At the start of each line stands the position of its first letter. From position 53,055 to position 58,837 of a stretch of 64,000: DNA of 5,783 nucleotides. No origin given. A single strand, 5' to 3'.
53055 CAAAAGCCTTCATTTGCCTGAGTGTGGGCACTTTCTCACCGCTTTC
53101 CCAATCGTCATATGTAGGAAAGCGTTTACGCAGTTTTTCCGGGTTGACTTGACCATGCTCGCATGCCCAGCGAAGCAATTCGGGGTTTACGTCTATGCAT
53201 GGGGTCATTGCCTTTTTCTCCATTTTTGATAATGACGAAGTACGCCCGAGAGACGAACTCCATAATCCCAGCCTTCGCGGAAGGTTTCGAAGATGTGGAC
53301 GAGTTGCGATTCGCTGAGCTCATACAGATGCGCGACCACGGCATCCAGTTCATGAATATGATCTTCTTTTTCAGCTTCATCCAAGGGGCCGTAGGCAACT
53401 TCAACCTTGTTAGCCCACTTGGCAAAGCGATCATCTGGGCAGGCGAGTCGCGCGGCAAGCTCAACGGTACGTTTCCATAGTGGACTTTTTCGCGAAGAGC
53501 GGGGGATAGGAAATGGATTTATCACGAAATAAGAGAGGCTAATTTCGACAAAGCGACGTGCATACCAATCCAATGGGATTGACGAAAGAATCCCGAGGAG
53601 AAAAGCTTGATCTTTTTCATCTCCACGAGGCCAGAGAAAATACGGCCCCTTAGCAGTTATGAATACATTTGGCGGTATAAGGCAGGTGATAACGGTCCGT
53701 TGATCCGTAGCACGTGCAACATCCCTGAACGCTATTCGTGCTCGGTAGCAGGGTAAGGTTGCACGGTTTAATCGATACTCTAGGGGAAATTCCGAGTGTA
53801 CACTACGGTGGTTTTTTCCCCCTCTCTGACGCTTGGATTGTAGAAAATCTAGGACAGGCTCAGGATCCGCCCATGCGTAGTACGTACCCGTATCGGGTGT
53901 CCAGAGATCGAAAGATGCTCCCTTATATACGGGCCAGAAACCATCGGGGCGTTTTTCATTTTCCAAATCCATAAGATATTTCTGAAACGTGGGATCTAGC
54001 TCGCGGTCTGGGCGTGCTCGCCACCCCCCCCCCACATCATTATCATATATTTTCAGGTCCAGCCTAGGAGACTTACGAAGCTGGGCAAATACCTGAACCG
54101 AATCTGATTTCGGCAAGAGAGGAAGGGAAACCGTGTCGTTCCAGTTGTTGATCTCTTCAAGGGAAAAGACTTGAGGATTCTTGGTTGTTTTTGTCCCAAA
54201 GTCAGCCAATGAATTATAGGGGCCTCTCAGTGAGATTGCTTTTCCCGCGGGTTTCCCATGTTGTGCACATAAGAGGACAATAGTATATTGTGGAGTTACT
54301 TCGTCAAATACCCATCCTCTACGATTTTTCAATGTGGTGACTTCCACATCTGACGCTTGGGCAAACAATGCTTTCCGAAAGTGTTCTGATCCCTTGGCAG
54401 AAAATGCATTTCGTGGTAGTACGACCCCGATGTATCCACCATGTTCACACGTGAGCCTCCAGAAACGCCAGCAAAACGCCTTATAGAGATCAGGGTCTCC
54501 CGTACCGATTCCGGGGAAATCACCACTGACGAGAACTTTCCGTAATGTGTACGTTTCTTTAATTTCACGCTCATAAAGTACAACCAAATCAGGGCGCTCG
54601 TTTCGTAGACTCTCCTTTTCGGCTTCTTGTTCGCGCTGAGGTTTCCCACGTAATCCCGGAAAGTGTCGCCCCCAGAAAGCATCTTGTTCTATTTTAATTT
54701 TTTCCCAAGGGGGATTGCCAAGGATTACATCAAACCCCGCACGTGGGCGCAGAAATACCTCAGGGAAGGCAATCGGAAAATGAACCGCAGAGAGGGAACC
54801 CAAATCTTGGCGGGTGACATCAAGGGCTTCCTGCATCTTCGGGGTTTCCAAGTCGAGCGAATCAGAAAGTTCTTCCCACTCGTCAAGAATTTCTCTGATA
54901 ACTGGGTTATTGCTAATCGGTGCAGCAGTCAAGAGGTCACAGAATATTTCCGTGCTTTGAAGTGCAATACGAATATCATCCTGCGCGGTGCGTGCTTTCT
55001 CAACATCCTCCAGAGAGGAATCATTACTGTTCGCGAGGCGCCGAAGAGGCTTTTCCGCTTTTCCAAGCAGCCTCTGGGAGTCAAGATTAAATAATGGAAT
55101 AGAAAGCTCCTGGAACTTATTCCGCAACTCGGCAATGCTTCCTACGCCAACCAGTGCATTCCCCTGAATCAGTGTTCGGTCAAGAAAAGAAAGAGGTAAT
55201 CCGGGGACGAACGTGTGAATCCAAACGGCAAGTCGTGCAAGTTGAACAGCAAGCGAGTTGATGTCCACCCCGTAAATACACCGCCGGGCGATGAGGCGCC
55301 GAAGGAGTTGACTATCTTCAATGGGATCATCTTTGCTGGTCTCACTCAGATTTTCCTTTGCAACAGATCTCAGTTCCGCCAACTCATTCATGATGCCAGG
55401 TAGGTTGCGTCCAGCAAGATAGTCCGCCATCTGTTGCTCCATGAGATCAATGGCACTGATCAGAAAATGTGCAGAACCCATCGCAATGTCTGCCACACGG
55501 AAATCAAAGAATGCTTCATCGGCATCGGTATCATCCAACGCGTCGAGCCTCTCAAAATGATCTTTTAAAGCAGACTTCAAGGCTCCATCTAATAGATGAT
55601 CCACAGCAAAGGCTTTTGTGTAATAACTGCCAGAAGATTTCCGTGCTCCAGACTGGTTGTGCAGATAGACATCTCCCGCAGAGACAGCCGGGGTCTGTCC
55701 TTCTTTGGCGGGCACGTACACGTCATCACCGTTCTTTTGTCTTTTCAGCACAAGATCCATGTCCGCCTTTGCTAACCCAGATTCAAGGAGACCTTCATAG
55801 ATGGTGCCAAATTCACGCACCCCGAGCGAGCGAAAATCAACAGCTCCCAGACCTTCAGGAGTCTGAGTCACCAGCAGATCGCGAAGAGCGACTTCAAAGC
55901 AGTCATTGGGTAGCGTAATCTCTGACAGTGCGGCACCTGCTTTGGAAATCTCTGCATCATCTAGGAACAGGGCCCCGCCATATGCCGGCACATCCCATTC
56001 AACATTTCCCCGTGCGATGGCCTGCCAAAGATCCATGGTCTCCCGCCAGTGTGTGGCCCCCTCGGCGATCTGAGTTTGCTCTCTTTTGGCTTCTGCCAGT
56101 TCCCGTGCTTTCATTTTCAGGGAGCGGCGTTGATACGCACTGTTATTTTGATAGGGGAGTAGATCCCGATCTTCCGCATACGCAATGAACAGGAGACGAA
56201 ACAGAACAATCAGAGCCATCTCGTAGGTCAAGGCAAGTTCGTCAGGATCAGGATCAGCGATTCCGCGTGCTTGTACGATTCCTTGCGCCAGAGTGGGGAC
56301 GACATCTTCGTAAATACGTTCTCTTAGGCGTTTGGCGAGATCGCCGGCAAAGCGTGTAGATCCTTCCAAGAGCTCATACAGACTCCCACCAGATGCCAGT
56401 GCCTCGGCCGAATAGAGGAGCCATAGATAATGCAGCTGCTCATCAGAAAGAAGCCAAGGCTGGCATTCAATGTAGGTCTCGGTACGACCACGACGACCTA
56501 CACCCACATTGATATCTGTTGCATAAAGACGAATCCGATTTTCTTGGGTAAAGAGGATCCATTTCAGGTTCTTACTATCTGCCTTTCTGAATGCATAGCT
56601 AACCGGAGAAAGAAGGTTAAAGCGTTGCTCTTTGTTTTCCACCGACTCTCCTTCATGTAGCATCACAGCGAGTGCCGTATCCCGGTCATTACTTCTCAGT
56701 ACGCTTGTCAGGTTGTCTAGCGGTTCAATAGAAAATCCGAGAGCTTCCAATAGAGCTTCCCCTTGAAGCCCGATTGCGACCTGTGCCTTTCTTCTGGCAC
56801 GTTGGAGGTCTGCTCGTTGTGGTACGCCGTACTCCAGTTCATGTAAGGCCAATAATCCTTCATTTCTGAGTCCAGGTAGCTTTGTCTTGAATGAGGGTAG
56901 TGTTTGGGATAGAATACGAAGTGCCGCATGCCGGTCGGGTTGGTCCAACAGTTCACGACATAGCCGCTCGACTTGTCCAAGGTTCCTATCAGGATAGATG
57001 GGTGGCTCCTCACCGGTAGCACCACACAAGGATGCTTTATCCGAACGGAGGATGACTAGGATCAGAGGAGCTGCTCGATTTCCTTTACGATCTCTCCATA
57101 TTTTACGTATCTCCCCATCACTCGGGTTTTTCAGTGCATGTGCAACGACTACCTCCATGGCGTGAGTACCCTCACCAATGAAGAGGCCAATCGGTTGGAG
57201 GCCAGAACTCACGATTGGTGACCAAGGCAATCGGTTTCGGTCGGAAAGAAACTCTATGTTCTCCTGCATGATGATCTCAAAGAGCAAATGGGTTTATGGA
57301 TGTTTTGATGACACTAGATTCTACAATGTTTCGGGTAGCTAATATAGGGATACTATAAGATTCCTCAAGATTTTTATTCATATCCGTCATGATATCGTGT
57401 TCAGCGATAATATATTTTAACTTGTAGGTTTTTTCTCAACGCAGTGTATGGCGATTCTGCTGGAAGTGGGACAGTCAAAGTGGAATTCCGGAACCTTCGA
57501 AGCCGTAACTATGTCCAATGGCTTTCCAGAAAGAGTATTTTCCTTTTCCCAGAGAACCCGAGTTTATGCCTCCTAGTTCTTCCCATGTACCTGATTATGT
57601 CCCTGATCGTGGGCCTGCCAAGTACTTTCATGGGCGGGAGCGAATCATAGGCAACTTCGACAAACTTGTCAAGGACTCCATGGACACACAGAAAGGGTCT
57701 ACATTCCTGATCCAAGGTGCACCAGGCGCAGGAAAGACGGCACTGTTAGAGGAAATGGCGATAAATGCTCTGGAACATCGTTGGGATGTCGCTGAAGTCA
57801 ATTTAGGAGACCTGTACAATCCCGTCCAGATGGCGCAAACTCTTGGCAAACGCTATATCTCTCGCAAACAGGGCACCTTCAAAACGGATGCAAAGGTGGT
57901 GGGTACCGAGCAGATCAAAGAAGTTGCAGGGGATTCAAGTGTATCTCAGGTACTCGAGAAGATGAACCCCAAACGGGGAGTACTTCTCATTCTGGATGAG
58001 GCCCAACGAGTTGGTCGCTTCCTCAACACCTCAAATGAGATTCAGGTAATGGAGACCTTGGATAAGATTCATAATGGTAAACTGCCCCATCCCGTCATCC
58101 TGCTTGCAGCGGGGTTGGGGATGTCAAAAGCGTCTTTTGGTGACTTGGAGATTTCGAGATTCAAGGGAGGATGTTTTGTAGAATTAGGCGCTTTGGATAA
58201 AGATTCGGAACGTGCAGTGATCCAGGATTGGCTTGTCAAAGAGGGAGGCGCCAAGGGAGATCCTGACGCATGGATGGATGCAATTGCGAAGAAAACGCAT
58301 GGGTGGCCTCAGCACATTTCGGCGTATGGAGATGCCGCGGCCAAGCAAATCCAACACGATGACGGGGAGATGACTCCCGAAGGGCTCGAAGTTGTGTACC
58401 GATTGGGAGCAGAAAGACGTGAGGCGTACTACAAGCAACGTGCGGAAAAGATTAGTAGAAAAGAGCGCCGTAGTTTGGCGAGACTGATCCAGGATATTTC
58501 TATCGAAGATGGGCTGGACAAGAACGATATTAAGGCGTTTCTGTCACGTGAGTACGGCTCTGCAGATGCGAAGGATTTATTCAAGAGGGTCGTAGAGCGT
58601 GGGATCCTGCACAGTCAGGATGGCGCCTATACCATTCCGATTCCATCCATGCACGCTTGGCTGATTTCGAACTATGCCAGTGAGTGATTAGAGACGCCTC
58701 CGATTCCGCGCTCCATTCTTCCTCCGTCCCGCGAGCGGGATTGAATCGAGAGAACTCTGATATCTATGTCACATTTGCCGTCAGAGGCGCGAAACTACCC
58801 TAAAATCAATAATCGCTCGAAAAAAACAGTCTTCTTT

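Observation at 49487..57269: ATGA-coupled three-gene operon (giant N6A-MTase/TRD, HTH stub, PLD::SNF2 fusion): candidate non-canonical translocating RM-like / partial-DISARM-like defence system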

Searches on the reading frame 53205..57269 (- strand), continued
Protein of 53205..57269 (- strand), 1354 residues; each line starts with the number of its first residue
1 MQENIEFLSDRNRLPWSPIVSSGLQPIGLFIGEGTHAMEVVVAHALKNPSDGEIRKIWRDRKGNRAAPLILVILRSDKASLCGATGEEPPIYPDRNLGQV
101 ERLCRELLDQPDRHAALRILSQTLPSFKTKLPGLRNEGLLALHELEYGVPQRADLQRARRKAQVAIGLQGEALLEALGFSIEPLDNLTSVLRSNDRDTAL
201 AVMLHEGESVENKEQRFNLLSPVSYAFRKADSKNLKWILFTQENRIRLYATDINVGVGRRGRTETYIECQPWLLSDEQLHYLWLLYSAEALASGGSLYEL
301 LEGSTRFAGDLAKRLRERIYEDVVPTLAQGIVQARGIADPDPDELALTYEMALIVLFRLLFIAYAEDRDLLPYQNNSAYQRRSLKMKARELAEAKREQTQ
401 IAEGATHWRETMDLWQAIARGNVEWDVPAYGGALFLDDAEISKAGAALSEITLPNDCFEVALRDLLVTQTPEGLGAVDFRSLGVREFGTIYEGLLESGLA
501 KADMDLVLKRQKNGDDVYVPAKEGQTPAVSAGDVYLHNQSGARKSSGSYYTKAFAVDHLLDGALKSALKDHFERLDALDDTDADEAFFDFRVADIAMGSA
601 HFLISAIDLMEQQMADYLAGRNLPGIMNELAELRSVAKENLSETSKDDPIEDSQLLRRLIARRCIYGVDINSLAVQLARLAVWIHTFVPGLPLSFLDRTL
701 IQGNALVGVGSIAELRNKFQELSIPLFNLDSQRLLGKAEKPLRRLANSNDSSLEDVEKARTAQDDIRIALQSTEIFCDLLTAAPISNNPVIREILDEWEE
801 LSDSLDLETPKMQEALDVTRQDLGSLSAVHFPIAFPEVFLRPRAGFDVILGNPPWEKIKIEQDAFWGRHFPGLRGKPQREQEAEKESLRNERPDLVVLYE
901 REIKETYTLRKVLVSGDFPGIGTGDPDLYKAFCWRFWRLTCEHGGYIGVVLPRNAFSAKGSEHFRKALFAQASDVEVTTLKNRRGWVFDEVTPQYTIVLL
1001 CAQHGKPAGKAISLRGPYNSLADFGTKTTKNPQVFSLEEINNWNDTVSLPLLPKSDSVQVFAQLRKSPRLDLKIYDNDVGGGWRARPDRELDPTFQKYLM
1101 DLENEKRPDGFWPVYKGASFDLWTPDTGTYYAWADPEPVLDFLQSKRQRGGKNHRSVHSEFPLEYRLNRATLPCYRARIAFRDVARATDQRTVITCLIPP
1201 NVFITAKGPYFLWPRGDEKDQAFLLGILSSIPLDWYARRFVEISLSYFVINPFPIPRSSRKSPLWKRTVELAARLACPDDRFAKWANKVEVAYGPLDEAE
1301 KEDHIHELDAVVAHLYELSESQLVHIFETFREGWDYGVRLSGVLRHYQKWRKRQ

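Call 93: find_encoding_contigs(protein=P0208, flank=10000, max_places=2)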
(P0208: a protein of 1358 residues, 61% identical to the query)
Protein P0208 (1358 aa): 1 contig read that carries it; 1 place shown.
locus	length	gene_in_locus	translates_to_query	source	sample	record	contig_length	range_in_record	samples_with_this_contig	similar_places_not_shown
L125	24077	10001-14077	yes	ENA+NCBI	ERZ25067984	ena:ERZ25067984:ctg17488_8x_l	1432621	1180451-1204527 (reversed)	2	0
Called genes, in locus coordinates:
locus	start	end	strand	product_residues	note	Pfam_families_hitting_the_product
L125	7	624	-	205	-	PF00694:Aconitase_C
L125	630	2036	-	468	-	PF00330:Aconitase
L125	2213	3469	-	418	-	PF13439:Glyco_transf_4, PF13579:Glyco_trans_4_4 (weak), PF00534:Glycos_transf_1, PF13692:Glyco_trans_1_4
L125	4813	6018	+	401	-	PF01266:DAO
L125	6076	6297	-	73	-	-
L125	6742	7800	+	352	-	PF27070:HTH_Rpn_C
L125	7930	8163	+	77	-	PF27070:HTH_Rpn_C (weak)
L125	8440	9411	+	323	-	PF12762:DDE_Tnp_IS1595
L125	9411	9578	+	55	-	-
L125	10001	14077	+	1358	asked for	PF07669:Eco57I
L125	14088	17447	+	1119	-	PF13091:PLDc_2, PF00176:SNF2-rel_dom, PF00270:DEAD (faint), PF04851:ResIII, PF13401:AAA_22 (faint), PF00271:Helicase_C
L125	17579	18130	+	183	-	-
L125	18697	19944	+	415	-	PF13657:Couple_hipA, PF07804:HipA_C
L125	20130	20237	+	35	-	-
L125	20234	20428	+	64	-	-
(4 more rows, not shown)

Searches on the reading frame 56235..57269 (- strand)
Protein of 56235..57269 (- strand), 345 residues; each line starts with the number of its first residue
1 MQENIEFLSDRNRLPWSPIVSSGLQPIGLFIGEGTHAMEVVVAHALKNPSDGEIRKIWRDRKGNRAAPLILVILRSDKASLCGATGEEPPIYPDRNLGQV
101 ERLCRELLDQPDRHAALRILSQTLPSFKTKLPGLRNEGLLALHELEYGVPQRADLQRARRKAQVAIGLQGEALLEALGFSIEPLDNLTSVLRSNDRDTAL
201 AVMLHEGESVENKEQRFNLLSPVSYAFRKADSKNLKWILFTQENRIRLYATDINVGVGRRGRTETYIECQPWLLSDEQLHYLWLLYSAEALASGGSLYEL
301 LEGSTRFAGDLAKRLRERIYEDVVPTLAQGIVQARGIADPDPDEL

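Call 45: search_protein_representatives(protein=window:56235-57269:-)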
Query: 345 residues. Proteins with E-value up to 0.001 (for the whole library): 798; up to 1e-10: 548; up to 1e-30: 248. The best 150 are listed.
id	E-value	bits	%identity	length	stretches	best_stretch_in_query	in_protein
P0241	1.4e-122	425.6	59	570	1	6-340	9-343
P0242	6.3e-117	407.0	56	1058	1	7-344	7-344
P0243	3.4e-114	398.1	58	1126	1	6-345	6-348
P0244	1.7e-112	392.4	60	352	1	1-304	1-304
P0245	1.7e-107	376.0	60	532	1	46-341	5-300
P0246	3.4e-102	358.6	51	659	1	5-345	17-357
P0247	9.1e-101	353.9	53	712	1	24-344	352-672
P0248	3.9e-97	342.0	52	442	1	20-342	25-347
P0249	7.8e-97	341.0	49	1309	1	6-344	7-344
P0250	9.8e-97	340.6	66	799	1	82-345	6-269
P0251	2.8e-96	339.1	51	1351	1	18-343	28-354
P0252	9.8e-94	330.8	51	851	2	26-339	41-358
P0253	2.9e-93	329.3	50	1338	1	19-345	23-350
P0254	7.1e-92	324.7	49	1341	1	25-344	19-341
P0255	1.0e-89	317.6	50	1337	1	27-344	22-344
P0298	6.6e-66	239.3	40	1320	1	7-341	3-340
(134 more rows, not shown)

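Call 53: predict_structure(alignment_id=A1)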
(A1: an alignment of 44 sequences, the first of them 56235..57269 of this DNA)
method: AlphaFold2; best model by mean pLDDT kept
length: 345 residues; sequences in the alignment: 44
mean_pLDDT: 94.9   pTM: 0.88
mean pLDDT of the five models: 94.9, 94.6, 94.5, 93.8, 92.8
residues with pLDDT >= 90: 319; 70-90: 22; 50-70: 4; < 50: 0
segments of 3 or more residues with pLDDT < 50: none
pLDDT, mean of each block of 10 residues (from residue 1): 82 91 90 96 94 96 95 95 94 96 96 94 94 96 96 98 95 98 98 97 96 97 98 98 97 93 96 95 98 98 95 94 92 91 82
secondary structure, 60 per line:
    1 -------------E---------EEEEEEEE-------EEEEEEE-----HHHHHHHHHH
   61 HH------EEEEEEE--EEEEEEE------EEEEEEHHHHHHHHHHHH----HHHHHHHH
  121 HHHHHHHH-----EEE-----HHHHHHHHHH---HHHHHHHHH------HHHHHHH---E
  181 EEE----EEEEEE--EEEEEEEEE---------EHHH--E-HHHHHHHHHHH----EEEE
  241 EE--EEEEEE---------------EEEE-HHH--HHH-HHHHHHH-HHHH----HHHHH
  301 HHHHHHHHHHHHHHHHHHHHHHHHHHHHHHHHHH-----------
elements in order: E24-31 E39-45 H51-62 E69-75 E78-84 E91-96 H97-108 H113-128 E134-136 H142-151 H155-163 H170-176 E180-183 E188-193 E196-204 H222-232 E237-242 E245-250 E266-269 H280-286 H288-291 H296-334

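Call 106: fold_search(model_id=the predicted structure, library=pdb)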
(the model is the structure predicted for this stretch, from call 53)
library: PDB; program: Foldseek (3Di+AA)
matches with E <= 10: 824; with E <= 0.001: 0
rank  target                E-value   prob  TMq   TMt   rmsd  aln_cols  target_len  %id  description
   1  4dun                  1.3e-03  0.51  0.15  0.19  15.5       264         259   12  1.76A X-ray Crystal Structure of a Putative Phenazine Biosynthesis PhzC/PhzF Protein from Clostridium difficile (strain  (released 2012-03-14)
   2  9cr6_A                1.1e-02  0.21  0.15  0.19  15.8       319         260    9  Crystal structure of histidine racemase (HisR) of Fusobacterium nucleatum (C209S) (released 2025-03-05)
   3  1sdj                  1.3e-02  0.25  0.17  0.19  14.9       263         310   12  X-RAY STRUCTURE OF YDDE_ECOLI NORTHEAST STRUCTURAL GENOMICS CONSORTIUM TARGET ET25. (released 2004-02-24)
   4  9cr1_A                1.4e-02  0.20  0.16  0.20  17.2       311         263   10  Crystal structure of histidine racemase (HisR) of Fusobacterium nucleatum (C67S) (released 2025-03-05)
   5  7vdy_A                1.6e-02  0.18  0.16  0.18  14.4       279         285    9  Crystal structure of O-ureidoserine racemase (released 2021-12-15)
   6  1s7j_A                1.6e-02  0.15  0.13  0.16  15.9       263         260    9  Crystal structure of phenazine biosynthesis protein PhzF family (Enterococcus faecalis) (released 2004-02-17)
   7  9cr1_C                1.7e-02  0.25  0.15  0.19  16.8       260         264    8  Crystal structure of histidine racemase (HisR) of Fusobacterium nucleatum (C67S) (released 2025-03-05)
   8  6d13_A                2.5e-02  0.20  0.17  0.20  14.4       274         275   12  Crystal structure of E.coli RppH-DapF complex (released 2018-05-23)
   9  9cr6_C                2.8e-02  0.16  0.15  0.19  16.5       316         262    8  Crystal structure of histidine racemase (HisR) of Fusobacterium nucleatum (C209S) (released 2025-03-05)
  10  1qy9_A                3.0e-02  0.21  0.18  0.20  15.2       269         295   10  Crystal structure of E. coli Se-MET protein YDDE (released 2004-06-08)
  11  9cr6_B                3.8e-02  0.13  0.15  0.18  17.2       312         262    9  Crystal structure of histidine racemase (HisR) of Fusobacterium nucleatum (C209S) (released 2025-03-05)
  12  7vdy_B                6.1e-02  0.12  0.15  0.17  15.5       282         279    8  Crystal structure of O-ureidoserine racemase (released 2021-12-15)
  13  7zrz_CP1              8.8e-02  0.14  0.16  0.24  20.7       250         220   11  Structure of the human tRNA splicing endonuclease defines substrate recognition (released 2023-05-17)
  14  5x89                  8.8e-02  0.11  0.15  0.15  23.1       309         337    9  The X-ray crystal structure of subunit fusion RNA splicing endonuclease from Methanopyrus kandleri (released 2018-01-24)
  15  2w00_A                1.3e-01  0.23  0.18  0.08  14.9       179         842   10  Crystal structure of the HsdR subunit of the EcoR124I restriction enzyme in complex with ATP (released 2008-12-16)
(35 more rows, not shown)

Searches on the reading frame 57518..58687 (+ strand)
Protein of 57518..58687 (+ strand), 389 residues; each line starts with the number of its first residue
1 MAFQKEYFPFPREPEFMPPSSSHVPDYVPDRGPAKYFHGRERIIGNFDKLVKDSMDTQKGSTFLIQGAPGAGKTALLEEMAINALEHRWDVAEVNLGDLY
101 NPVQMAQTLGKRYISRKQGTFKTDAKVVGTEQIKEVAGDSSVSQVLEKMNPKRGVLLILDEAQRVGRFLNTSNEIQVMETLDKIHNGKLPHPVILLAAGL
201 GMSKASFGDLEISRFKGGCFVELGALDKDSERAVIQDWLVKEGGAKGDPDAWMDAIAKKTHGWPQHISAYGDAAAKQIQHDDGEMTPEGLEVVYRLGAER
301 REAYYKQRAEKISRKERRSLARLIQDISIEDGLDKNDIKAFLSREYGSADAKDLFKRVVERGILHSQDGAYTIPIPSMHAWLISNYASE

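Call 7: search_protein_families(library=pfam, proteins=[window:57518-58687:+], max_evalue=0.01)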
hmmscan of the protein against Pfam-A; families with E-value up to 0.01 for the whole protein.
window:57518-58687:+ (389 aa): 11 families
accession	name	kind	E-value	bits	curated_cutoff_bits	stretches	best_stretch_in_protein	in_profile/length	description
PF13191.12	AAA_16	-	2.6e-07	31.8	32.6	1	37-164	2-143/167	AAA ATPase domain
PF13401.12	AAA_22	-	8.3e-07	29.8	27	1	63-188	8-114/130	AAA domain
PF01637.24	ATPase_2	-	1.8e-05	25.1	33.2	1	52-170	12-126/225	ATPase domain predominantly from Archaea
PF09848.15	SLFN-g3_helicase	-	3e-05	23.9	24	1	62-179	3-109/354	Schlafen group 3, DNA/RNA helicase domain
PF00004.35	AAA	-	0.00069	20.5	21.2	1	64-200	2-109/131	ATPase family associated with various cellular activities (AAA)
PF20720.3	nSTAND3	-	0.00071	19.7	27.2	1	61-95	18-52/155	Novel STAND NTPase 3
PF13173.12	AAA_14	-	0.0011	19.4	27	0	63-171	5-80/129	AAA domain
PF25199.1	nSTAND_NTPase5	-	0.0011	19.2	34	1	50-95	28-77/145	Novel STAND NTPase 5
PF05729.18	NACHT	-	0.0014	18.9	26.7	0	62-198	2-127/167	NACHT domain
PF20703.3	nSTAND1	-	0.0017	18.5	27.1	1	34-174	13-137/379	Novel STAND NTPase 1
PF13245.12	AAA_19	-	0.005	17.5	25.1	0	59-166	10-103/134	AAA domain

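Call 8: search_protein_families(library=padloc, proteins=[window:57518-58687:+], max_evalue=0.01)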
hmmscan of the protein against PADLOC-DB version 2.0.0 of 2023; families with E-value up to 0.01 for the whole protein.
window:57518-58687:+ (389 aa): 9 families
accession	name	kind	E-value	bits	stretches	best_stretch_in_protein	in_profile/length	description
PDLC04140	mad8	-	1.9e-07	28.9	1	51-118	18-67/314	mads_8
PDLC04958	PDC-S20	-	0.00012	19.6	1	39-80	7-48/458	-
PDLC05014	PDC-S41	-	0.00062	16.2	1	48-167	223-341/657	-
PDLC04957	PDC-S20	-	0.0011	16.6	1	40-81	10-51/446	-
PDLC02350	AbiO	-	0.0023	14.8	1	60-167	192-300/468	AbiO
PDLC03920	MkoA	-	0.0024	14.2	0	48-86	621-657/1112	-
PDLC02372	Nhi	-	0.0065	13.2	0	54-167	193-303/470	-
PDLC00298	PtuA1|PtuA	-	0.0098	13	0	44-83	8-46/423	AAA ATPase domain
PDLC04702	PDC-M54A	-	0.0098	11.3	0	58-96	316-353/1621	-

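Call 9: search_protein_families(library=ncbifam, proteins=[window:57518-58687:+], max_evalue=0.01)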
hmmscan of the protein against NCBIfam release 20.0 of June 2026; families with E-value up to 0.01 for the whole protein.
window:57518-58687:+ (389 aa): 5 families
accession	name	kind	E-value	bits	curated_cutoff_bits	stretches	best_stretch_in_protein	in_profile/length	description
TIGR02928.1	TIGR02928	subfamily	0.00012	21.1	181.3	1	25-164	10-140/366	orc1/cdc6 family replication initiation protein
NF009067.0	PRK12402.1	equivalog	0.0011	18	317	0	54-122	30-100/340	replication factor C small subunit 2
NF003230.0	PRK04195.1-6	equivalog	0.0029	16.4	441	0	39-115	18-91/494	replication factor C large subunit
NF058535.1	antiphage_EruA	equivalog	0.0058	14.8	1000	0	59-87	23-51/1318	NACHT domain-containing antiphage protein EruA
NF003229.0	PRK04195.1-5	equivalog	0.0063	15.3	280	0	60-127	44-106/413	replication factor C large subunit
